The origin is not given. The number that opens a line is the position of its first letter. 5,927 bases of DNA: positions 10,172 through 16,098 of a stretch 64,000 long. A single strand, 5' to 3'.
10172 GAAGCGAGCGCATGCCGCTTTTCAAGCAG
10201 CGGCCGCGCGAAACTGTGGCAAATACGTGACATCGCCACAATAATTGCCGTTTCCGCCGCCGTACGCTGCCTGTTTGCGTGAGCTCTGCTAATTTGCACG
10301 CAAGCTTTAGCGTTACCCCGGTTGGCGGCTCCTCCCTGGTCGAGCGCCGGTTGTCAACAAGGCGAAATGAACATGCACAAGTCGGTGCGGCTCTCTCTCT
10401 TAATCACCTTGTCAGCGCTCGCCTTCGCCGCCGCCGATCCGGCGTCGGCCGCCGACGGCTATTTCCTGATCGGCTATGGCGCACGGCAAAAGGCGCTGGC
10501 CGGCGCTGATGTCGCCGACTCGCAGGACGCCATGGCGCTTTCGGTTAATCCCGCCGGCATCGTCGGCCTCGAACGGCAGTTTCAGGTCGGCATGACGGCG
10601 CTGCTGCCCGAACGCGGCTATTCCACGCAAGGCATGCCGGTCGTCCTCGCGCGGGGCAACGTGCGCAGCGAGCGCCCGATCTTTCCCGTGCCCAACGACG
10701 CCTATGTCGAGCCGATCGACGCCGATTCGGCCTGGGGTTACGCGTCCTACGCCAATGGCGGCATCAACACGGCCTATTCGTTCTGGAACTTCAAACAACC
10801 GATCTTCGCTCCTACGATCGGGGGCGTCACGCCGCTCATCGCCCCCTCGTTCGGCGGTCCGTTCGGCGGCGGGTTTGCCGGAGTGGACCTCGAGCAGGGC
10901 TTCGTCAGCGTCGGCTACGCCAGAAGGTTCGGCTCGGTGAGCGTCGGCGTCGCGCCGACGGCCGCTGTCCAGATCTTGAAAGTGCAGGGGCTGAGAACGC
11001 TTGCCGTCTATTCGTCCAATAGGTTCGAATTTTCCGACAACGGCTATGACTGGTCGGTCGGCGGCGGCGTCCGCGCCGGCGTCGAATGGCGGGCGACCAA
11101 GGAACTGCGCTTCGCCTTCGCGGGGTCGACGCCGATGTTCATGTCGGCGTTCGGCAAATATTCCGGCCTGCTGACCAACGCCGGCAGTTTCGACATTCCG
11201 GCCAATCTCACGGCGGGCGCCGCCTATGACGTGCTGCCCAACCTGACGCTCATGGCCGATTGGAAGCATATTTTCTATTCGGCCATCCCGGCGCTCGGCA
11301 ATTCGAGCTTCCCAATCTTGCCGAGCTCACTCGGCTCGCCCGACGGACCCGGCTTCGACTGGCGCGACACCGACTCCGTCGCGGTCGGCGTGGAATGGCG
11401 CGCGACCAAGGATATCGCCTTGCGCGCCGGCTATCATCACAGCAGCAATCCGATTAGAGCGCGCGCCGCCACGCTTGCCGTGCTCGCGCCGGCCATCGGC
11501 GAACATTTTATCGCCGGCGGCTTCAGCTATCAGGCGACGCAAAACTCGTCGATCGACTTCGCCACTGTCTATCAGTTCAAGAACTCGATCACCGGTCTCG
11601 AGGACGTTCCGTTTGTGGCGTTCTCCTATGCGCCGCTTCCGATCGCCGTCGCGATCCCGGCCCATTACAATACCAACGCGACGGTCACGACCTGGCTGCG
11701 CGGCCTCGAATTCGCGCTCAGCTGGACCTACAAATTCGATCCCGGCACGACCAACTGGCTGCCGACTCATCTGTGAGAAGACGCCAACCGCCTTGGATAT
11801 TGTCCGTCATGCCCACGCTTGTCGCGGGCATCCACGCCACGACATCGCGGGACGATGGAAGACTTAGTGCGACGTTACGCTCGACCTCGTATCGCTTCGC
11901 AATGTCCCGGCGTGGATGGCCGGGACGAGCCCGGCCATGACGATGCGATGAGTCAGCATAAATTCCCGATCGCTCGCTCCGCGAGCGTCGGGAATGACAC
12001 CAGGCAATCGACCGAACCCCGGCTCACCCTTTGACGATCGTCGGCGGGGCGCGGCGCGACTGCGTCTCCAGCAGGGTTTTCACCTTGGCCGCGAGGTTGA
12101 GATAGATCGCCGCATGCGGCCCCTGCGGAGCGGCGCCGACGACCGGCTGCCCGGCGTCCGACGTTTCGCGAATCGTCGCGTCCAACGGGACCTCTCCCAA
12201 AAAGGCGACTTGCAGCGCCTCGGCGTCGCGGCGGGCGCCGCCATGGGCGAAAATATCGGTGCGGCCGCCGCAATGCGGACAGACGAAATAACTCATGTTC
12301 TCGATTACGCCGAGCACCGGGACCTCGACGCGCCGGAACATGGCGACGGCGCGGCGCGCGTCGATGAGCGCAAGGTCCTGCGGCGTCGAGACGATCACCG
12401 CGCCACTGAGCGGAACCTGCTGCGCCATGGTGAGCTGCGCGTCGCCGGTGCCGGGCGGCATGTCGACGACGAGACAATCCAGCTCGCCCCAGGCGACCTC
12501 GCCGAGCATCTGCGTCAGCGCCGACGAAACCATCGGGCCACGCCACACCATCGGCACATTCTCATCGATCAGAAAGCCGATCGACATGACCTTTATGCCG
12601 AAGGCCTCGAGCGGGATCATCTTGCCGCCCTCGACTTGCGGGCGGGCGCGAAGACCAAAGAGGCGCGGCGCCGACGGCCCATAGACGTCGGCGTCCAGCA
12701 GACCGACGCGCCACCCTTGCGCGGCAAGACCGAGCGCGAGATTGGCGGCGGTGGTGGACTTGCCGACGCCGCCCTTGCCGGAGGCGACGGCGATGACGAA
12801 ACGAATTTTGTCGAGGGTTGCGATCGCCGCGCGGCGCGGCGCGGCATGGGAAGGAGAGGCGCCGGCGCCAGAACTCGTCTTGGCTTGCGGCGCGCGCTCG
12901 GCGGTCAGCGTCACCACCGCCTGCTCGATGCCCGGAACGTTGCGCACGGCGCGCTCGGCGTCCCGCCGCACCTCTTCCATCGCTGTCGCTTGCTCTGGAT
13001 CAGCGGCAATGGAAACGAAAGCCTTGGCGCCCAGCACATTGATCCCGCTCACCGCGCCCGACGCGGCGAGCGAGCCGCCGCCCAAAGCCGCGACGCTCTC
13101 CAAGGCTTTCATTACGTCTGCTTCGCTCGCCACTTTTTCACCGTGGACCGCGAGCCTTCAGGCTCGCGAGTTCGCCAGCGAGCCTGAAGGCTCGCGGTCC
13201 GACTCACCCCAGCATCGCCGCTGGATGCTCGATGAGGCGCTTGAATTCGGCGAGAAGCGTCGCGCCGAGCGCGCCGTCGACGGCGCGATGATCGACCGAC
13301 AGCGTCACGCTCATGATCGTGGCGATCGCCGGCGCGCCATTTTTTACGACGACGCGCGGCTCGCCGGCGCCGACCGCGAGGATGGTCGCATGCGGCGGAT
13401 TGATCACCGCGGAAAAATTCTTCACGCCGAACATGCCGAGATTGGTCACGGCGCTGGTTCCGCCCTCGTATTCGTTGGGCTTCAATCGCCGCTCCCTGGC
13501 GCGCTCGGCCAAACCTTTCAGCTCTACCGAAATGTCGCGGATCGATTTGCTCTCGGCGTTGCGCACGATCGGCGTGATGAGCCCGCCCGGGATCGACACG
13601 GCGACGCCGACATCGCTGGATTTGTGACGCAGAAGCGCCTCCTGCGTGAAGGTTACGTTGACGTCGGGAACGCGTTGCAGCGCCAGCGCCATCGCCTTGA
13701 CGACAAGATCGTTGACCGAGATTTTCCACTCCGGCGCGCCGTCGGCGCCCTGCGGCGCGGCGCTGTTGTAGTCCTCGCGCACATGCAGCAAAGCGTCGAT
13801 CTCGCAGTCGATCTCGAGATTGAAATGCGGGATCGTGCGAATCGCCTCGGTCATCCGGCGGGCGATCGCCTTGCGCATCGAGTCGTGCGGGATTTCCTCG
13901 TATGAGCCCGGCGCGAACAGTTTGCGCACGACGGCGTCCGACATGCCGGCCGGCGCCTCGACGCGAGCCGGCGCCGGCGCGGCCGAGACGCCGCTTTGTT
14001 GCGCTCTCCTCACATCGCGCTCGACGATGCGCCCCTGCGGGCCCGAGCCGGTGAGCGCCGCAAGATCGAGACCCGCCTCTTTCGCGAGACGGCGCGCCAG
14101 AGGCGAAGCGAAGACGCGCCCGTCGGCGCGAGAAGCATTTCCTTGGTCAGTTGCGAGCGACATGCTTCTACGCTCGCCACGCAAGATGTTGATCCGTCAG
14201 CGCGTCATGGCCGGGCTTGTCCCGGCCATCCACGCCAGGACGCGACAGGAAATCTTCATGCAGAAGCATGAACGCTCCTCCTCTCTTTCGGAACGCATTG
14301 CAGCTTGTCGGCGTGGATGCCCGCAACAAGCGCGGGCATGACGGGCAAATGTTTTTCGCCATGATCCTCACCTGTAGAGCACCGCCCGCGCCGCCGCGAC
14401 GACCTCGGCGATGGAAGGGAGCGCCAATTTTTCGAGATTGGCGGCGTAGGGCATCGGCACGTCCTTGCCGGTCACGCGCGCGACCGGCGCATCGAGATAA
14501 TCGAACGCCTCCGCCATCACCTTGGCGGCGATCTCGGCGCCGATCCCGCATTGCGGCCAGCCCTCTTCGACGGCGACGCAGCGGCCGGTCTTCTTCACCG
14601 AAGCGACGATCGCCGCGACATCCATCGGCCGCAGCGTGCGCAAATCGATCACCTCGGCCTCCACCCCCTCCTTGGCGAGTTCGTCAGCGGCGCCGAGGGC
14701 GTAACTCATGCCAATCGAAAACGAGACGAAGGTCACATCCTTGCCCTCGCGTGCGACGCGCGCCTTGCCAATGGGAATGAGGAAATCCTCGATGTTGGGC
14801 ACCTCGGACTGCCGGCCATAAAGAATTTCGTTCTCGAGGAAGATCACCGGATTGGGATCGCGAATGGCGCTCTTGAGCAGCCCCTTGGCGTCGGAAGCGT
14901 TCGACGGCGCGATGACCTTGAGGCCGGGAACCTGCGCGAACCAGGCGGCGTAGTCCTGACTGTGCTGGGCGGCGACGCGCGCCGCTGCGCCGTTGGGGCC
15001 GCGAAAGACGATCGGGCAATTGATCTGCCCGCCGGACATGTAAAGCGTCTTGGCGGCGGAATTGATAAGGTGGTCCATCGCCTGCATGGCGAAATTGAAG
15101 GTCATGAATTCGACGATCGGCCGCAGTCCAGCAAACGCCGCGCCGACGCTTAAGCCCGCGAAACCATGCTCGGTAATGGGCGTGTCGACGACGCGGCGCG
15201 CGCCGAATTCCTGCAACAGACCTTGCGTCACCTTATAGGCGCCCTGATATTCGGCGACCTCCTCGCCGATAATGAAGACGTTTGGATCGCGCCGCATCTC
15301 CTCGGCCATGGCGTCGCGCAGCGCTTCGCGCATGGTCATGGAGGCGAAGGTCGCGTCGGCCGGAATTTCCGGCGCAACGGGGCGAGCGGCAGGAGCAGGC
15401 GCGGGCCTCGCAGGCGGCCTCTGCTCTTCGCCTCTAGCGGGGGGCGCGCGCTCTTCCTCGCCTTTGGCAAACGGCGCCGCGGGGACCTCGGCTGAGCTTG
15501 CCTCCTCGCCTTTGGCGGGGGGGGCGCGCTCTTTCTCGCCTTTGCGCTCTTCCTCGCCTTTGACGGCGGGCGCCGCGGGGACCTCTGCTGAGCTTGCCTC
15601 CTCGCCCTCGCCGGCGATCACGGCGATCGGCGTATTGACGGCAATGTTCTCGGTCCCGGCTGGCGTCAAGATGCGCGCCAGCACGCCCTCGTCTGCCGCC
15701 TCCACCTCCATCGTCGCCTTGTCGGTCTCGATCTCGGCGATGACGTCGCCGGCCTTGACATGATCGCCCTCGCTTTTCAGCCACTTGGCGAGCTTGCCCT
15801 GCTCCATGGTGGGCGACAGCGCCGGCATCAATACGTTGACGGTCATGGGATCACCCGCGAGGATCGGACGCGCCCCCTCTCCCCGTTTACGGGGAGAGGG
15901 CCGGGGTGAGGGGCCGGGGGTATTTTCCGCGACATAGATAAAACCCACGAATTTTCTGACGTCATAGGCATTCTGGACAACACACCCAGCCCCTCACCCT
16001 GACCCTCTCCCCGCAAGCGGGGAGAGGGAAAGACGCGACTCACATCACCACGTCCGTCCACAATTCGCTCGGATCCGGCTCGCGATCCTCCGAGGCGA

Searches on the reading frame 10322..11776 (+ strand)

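Call 47: search_protein_families(library=pfam, proteins=[window:10322-11776:+], max_evalue=0.00001)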
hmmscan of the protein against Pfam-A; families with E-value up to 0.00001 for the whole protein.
window:10322-11776:+ (484 aa): 1 family
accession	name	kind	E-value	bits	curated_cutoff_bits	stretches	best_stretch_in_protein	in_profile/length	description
PF03349.22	Toluene_X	-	7.1e-20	71.3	29.7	1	57-424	25-388/421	Outer membrane protein transport protein (OMPP1/FadL/TodX)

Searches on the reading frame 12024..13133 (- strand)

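Call 47: search_protein_families(library=pfam, proteins=[window:12024-13133:-], max_evalue=0.00001)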
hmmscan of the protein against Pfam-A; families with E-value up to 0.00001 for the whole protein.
window:12024-13133:- (369 aa): 6 families
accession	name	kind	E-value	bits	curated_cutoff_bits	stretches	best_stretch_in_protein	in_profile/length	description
PF10609.15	ParA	-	7.1e-101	337.2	27.1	1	110-351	2-245/246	NUBPL iron-transfer P-loop NTPase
PF01656.29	CbiA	-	4e-14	53.1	25.4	1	114-331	1-125/125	CobQ/CobB/MinD/ParA nucleotide binding domain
PF01883.24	FeS_assembly_P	-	1.2e-10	42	23.5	1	4-74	1-71/73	Iron-sulfur cluster assembly protein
PF13614.12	AAA_31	-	3e-09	37.5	27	1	113-150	3-40/177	AAA domain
PF09140.17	MipZ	-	1.1e-07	31.8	20.7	1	113-235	2-116/262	ATPase MipZ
PF00142.24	Fer4_NifH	-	1.3e-07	31.8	25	0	118-149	6-37/271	4Fe-4S iron sulfur cluster binding proteins, NifH/frxC family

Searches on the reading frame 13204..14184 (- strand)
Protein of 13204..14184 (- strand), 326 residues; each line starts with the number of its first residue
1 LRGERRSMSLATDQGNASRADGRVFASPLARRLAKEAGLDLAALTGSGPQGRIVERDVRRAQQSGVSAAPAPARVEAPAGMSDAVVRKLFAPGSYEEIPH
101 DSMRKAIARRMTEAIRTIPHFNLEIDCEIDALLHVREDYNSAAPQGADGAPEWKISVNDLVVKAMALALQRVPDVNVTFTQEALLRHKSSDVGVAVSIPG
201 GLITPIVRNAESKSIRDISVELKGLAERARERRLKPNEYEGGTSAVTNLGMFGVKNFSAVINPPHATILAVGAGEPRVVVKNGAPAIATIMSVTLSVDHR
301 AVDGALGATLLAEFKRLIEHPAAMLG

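Call 47: search_protein_families(library=pfam, proteins=[window:13204-14184:-], max_evalue=0.00001)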
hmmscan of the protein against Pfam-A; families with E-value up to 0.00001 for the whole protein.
window:13204-14184:- (326 aa): 2 families
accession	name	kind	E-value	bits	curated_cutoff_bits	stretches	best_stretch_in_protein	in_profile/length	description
PF00198.28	2-oxoacid_dh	-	6.6e-77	258.5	23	1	93-325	2-231/232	2-oxoacid dehydrogenases acyltransferase (catalytic domain)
PF02817.22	E3_binding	-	3.6e-17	62.7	23.7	1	24-59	1-36/36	e3 binding domain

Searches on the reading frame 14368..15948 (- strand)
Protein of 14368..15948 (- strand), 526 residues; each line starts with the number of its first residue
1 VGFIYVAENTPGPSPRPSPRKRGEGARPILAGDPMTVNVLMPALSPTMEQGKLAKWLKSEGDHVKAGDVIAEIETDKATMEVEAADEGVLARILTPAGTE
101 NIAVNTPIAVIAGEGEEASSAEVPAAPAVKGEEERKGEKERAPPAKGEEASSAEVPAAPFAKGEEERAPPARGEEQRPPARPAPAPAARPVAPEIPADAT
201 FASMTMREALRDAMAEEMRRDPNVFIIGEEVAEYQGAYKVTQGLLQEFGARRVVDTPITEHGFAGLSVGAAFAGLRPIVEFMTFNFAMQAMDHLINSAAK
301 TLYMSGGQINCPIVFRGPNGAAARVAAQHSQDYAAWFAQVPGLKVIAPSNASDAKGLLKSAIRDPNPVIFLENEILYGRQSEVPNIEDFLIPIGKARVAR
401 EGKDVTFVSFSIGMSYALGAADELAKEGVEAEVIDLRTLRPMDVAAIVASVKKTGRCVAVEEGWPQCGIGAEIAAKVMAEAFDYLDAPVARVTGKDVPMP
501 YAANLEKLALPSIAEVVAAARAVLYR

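Call 47: search_protein_families(library=pfam, proteins=[window:14368-15948:-], max_evalue=0.00001)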
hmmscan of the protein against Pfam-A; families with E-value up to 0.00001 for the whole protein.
window:14368-15948:- (526 aa): 3 families
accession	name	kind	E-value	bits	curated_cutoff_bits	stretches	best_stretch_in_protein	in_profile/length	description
PF02779.29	Transket_pyr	-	5.8e-48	163.3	27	1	203-378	2-173/174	Transketolase, pyrimidine binding domain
PF02780.25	Transketolase_C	-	2.9e-42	143.9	25.9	1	394-515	1-123/124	Transketolase, C-terminal domain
PF00364.28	Biotin_lipoyl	-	6.1e-19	68.1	22.1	1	39-111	3-73/73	Biotin-requiring enzyme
